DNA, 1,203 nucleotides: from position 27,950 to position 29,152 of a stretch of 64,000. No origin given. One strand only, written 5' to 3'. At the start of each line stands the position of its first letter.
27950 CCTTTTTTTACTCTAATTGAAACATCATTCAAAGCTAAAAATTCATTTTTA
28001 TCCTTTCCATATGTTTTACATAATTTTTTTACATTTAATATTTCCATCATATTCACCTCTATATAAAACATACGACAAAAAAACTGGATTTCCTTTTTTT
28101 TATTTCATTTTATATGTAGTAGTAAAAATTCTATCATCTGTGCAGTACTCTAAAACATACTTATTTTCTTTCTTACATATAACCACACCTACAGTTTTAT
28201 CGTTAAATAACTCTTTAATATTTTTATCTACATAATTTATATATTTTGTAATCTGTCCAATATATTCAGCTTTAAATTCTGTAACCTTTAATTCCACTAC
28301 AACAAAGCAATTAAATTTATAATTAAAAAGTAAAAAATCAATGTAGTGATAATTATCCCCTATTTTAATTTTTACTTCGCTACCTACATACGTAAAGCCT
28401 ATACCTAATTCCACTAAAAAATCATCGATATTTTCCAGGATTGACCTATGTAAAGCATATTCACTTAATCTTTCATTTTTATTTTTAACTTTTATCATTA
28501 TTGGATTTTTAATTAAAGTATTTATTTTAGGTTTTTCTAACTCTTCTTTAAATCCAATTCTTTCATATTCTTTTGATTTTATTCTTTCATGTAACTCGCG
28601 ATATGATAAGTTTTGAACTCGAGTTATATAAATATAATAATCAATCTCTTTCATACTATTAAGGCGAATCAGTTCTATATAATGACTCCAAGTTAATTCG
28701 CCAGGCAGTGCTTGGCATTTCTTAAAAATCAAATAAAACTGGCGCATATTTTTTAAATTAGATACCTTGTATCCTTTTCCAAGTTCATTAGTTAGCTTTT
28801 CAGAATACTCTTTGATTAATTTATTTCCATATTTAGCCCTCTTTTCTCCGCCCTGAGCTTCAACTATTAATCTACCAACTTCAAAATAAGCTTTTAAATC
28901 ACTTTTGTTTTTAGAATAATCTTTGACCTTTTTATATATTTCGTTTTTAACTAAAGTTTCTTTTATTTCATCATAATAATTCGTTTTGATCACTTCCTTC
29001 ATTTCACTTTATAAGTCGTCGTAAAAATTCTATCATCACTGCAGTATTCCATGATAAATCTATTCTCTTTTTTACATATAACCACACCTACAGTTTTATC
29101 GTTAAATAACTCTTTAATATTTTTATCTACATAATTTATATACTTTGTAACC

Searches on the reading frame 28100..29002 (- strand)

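Call 66: search_protein_families(library=pfam, proteins=[window:28100-29002:-], max_evalue=0.00001)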
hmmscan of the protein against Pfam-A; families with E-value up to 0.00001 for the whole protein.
window:28100-29002:- (300 aa): 2 families
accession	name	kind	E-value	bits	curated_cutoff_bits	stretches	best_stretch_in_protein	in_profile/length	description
PF06250.17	YhcG_C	-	6.6e-36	124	32.5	1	163-297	3-140/157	YhcG PDDEXK nuclease domain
PF17761.7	DUF1016_N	-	5.2e-32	111.3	32.8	1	32-148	18-137/137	DUF1016 N-terminal domain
